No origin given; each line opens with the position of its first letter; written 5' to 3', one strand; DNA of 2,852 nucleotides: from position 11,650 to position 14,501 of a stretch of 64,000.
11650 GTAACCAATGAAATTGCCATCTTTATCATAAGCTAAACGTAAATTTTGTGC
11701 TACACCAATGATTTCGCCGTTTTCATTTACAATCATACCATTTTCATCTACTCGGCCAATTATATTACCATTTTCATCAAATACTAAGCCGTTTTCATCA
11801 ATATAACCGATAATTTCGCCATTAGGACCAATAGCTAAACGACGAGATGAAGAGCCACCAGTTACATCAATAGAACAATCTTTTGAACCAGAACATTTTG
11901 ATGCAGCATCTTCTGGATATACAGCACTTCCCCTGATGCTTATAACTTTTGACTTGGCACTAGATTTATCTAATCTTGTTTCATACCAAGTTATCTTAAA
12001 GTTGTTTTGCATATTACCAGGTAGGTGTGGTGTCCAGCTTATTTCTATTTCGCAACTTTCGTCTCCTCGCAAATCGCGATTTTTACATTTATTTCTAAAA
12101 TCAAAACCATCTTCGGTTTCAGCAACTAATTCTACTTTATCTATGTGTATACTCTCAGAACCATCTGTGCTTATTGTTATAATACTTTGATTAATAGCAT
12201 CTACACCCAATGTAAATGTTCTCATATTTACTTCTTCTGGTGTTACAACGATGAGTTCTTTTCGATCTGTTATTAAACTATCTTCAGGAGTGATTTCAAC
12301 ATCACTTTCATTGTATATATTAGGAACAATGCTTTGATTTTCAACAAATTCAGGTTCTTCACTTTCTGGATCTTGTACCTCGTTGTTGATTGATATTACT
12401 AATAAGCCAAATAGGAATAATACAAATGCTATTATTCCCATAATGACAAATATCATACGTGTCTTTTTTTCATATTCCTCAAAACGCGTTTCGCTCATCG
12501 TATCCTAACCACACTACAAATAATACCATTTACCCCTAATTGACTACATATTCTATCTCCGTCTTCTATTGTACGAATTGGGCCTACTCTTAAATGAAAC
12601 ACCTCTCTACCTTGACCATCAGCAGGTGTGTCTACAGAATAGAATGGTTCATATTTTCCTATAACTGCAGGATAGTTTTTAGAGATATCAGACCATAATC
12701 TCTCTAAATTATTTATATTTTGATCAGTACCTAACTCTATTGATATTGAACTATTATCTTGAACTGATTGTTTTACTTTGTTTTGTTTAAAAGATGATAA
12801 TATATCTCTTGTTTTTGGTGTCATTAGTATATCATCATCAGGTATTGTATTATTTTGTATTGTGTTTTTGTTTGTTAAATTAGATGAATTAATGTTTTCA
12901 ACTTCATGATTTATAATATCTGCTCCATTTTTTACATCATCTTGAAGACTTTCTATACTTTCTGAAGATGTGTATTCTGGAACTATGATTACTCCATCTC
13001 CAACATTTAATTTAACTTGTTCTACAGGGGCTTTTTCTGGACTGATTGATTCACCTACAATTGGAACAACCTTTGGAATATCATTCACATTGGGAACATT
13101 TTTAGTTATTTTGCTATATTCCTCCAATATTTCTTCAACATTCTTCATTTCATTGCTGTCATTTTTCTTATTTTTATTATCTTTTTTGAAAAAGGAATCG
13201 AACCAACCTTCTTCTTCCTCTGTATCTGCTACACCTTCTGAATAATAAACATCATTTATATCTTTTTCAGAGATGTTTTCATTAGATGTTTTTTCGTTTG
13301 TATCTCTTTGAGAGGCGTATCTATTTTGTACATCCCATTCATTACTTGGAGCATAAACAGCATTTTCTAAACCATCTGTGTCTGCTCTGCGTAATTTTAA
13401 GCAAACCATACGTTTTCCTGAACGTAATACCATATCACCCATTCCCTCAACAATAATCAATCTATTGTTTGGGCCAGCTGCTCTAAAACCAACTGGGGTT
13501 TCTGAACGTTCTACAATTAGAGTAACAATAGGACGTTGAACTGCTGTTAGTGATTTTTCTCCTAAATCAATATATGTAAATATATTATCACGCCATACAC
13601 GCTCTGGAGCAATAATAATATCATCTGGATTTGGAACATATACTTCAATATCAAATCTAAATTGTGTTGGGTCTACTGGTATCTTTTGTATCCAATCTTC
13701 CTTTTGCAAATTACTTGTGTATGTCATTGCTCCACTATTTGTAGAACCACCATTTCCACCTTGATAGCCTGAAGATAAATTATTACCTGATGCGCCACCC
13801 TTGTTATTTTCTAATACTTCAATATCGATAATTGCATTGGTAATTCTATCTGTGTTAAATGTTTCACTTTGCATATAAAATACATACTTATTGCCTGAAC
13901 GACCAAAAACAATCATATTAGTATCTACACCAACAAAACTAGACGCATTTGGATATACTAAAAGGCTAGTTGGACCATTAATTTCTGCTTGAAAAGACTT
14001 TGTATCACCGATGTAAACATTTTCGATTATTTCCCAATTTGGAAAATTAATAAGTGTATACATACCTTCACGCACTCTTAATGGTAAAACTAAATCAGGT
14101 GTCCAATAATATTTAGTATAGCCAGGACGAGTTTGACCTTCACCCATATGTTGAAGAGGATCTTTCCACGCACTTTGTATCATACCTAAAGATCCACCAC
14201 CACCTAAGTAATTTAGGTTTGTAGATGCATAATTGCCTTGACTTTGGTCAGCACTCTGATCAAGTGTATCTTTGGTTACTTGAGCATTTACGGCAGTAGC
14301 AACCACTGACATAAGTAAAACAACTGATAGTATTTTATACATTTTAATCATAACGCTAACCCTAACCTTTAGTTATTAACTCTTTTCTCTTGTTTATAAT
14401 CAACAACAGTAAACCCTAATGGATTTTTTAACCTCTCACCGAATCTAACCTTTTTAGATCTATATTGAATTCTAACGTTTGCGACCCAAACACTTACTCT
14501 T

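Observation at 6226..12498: A 2090-aa membrane-anchored protein made almost entirely of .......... units is embedded between virB9 and virB10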

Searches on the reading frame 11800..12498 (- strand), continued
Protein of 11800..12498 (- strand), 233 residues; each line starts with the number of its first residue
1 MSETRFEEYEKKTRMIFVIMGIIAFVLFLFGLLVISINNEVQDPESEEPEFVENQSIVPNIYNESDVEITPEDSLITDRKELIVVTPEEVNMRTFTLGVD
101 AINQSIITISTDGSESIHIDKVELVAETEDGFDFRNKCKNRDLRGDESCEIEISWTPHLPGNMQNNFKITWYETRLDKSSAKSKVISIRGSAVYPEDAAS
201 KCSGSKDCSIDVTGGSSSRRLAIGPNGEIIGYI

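Call 44: fold_search(model_id=the predicted structure, library=pdb)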
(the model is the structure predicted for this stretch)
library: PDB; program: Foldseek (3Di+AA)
matches with E <= 10: 1107; with E <= 0.001: 1
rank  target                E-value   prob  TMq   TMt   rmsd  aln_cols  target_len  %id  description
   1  6fvi                  5.0e-04  1.00  0.32  0.44  16.1       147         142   10  ASH / PapD-like domain of human CEP192 (PapD-like domain 7) (released 2019-03-20)
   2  9ijj_L                2.2e-03  1.00  0.33  0.30   5.0       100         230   10  In situ structure of the central apparatus in mouse sperm axoneme. (released 2025-06-04)
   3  3mnm_A                2.5e-03  1.00  0.34  0.56   5.3       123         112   14  Crystal structure of GAE domain of GGA2p from Saccharomyces cerevisiae (released 2010-09-08)
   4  4lk4                  2.8e-03  1.00  0.33  0.22   2.6        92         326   14  Structure of Vibrio cholerae VesB protease (released 2014-02-05)
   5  1wic_MODEL_1_A        3.0e-03  1.00  0.32  0.41   6.6       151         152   14  Solution structure of the MSP domain of RIKEN cDNA 6030424E15 (released 2004-11-28)
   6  6tqs_A                3.1e-03  1.00  0.31  0.46  10.5       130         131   15  The crystal structure of the MSP domain of human MOSPD2 in complex with the conventional FFAT motif of ORP1. (released 2020-11-18)
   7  6tqs_E                3.3e-03  1.00  0.30  0.45  10.7       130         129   15  The crystal structure of the MSP domain of human MOSPD2 in complex with the conventional FFAT motif of ORP1. (released 2020-11-18)
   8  6tqs_C                3.3e-03  1.00  0.30  0.44  10.7       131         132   17  The crystal structure of the MSP domain of human MOSPD2 in complex with the conventional FFAT motif of ORP1. (released 2020-11-18)
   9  6tqs_B                3.5e-03  1.00  0.29  0.43  11.1       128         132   17  The crystal structure of the MSP domain of human MOSPD2 in complex with the conventional FFAT motif of ORP1. (released 2020-11-18)
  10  6tqt                  4.3e-03  1.00  0.34  0.50   5.9       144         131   12  The crystal structure of the MSP domain of human MOSPD2. (released 2020-11-18)
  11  1row_A                4.8e-03  1.00  0.33  0.59   3.3        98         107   12  Structure of SSP-19, an MSP-domain protein like family member in Caenorhabditis elegans (released 2003-12-23)
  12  6tqs_F                4.8e-03  1.00  0.29  0.43  10.8       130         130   17  The crystal structure of the MSP domain of human MOSPD2 in complex with the conventional FFAT motif of ORP1. (released 2020-11-18)
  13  6tqs_D                5.7e-03  1.00  0.31  0.46  10.8       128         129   17  The crystal structure of the MSP domain of human MOSPD2 in complex with the conventional FFAT motif of ORP1. (released 2020-11-18)
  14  2ymt_A                6.4e-03  1.00  0.30  0.46   6.3       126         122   13  gamma 2 adaptin EAR domain crystal structure with phage peptide GEEWGPWV (released 2013-07-10)
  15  6tqu_B                6.7e-03  1.00  0.30  0.46  10.8       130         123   17  The crystal structure of the MSP domain of human MOSPD2 in complex with the Phospho-FFAT motif of STARD3. (released 2020-11-18)
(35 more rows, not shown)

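Call 46: find_encoding_contigs(protein=P0149, flank=10000, max_places=2)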
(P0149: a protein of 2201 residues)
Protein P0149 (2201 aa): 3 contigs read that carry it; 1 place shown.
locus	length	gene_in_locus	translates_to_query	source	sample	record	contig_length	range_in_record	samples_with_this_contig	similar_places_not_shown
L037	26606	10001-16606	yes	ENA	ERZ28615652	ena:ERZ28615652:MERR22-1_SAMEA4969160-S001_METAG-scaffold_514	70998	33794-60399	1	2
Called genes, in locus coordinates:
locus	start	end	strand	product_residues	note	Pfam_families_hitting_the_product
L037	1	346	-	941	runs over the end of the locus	PF02739:5_3_exonuc_N, PF01367:5_3_exonuc, PF01612:DNA_pol_A_exo1, PF00476:DNA_pol_A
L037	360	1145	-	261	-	PF01066:CDP-OH_P_transf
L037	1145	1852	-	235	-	PF02666:PS_Dcarbxylase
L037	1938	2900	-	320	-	PF19077:Big_13 (faint), PF17936:Big_6 (faint), PF01476:LysM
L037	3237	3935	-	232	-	PF00561:Abhydrolase_1, PF12697:Abhydrolase_6, PF12146:Hydrolase_4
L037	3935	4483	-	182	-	PF00857:Isochorismatase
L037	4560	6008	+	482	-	PF00270:DEAD, PF04851:ResIII, PF00271:Helicase_C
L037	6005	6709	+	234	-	PF02230:Abhydrolase_2, PF00326:Peptidase_S9 (faint), PF00756:Esterase (weak)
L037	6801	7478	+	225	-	PF04335:VirB8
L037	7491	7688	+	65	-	-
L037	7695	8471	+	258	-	PF04335:VirB8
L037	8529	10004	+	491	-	PF03524:CagX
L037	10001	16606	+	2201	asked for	PF21784:Bflower (faint), PF05593:RHS_repeat (faint), PF12396:DUF3659 (faint), PF21785:Bflower_2, PF03743:TrbI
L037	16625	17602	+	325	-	PF00437:T2SSE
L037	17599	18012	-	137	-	PF07309:FlaF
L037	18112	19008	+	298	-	-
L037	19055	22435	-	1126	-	PF07690:MFS_1, PF01553:Acyltransferase, PF00501:AMP-binding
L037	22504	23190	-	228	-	PF00072:Response_reg, PF00486:Trans_reg_C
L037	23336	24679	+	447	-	PF00006:ATP-synt_ab, PF18269:T3SS_ATPase_C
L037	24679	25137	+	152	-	PF02050:FliJ (weak)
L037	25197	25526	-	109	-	PF07309:FlaF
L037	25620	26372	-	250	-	PF02107:FlgH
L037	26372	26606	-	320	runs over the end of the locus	PF08666:SAF, PF13144:ChapFlgA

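Call 47: find_encoding_contigs(protein=P0110, flank=10000, max_places=2)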
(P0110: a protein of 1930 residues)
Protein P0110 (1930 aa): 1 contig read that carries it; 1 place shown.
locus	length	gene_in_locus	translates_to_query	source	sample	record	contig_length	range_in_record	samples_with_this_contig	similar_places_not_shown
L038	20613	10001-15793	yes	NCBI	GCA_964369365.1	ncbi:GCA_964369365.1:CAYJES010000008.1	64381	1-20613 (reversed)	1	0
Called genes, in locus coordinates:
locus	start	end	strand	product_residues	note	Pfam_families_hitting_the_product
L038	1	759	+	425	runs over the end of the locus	PF00675:Peptidase_M16 (weak), PF05193:Peptidase_M16_C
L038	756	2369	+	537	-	PF00342:PGI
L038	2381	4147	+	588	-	PF02518:HATPase_c, PF13589:HATPase_c_3, PF01119:DNA_mis_repair, PF08676:MutL_C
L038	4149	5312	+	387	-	PF01966:HD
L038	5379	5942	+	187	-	-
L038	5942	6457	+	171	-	-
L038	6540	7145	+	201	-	PF00588:SpoU_methylase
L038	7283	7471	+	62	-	-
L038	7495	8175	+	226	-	PF04335:VirB8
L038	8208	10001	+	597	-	PF03524:CagX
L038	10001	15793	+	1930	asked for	PF12396:DUF3659 (faint), PF21784:Bflower (faint), PF21785:Bflower_2, PF03743:TrbI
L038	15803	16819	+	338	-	PF00437:T2SSE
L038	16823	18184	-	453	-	PF13306:LRR_5 (weak)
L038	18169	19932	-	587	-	-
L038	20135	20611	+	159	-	?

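Call 77: list_cluster_members(proteins=[P0110, P0149, P0163, P0064, P0068, P0171, P0184])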
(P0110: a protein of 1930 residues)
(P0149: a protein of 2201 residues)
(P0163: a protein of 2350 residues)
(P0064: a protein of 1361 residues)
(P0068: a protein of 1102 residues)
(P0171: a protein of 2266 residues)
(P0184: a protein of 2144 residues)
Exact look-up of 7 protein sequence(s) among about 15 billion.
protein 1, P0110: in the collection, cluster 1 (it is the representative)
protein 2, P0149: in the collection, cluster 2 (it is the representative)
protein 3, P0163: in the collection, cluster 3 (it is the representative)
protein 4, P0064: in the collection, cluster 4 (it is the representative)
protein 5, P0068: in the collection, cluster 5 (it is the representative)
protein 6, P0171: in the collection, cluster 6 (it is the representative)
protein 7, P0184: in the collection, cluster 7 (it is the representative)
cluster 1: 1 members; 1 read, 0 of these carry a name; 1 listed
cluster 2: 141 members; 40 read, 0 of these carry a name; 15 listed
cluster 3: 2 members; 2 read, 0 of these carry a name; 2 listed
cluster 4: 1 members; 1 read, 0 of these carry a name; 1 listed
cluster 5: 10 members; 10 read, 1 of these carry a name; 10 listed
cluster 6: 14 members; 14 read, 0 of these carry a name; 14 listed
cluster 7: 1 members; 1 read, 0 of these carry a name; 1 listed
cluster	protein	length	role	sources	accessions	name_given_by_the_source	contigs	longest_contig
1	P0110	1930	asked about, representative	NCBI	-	-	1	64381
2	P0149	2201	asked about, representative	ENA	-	-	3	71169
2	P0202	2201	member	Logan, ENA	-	-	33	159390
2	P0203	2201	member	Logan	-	-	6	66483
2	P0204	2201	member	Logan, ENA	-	-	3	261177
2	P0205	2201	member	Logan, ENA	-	-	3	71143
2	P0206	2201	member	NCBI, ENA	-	-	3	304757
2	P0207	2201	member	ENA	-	-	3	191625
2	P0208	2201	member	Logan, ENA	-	-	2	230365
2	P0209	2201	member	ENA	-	-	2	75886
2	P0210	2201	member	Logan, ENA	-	-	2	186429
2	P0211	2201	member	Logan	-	-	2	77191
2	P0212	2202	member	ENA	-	-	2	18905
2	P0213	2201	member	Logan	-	-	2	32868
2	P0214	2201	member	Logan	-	-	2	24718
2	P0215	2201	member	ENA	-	-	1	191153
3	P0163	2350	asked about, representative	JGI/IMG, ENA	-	-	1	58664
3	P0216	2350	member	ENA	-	-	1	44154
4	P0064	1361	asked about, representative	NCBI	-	-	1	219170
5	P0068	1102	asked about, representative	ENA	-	-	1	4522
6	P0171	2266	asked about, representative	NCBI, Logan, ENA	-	-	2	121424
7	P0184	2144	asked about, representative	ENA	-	-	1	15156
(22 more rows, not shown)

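Call 79: search_dna_similar(query=window:11854-12498:-, collection=plasmids, mode=protein, max_evalue=0.001, max_rows=10)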
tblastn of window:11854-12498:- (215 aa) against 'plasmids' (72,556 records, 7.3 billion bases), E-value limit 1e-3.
No match.

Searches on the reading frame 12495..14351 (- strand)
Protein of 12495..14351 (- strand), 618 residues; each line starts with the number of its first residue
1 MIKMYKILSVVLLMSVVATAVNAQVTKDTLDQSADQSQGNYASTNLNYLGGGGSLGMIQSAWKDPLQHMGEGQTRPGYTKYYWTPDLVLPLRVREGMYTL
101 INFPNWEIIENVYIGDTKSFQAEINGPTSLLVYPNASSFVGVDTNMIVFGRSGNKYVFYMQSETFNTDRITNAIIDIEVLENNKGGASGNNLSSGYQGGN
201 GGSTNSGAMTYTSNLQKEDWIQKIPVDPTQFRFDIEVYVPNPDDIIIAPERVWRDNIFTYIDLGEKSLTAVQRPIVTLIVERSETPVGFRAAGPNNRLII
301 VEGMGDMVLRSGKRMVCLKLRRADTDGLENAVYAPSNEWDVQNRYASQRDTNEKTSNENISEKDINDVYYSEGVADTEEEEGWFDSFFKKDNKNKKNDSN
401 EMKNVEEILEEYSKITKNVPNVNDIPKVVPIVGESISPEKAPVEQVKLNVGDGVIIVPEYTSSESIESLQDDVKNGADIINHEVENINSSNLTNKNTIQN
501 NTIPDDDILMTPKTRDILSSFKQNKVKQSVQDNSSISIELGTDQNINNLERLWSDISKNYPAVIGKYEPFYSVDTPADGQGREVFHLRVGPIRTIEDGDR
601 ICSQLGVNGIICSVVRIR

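Call 5: search_protein_families(library=pfam, proteins=[window:12495-14351:-], max_evalue=0.01)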
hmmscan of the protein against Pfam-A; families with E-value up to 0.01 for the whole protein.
window:12495-14351:- (618 aa): 2 families
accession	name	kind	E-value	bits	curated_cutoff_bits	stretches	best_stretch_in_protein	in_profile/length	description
PF03524.21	CagX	-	3e-15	57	34.2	1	79-318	4-195/198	Conjugal transfer protein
PF05036.18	SPOR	-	0.0025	18.6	21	1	544-616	13-76/76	SPOR domain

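Call 71: search_protein_families(library=ncbifam, proteins=[window:12495-14351:-], max_evalue=0.001)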
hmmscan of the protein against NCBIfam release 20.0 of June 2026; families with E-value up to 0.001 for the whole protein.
window:12495-14351:- (618 aa): 1 family
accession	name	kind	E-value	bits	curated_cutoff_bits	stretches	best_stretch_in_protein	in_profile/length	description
TIGR02781.1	VirB9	equivalog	1.9e-09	37.5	217.7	1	84-164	36-111/248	P-type conjugative transfer protein VirB9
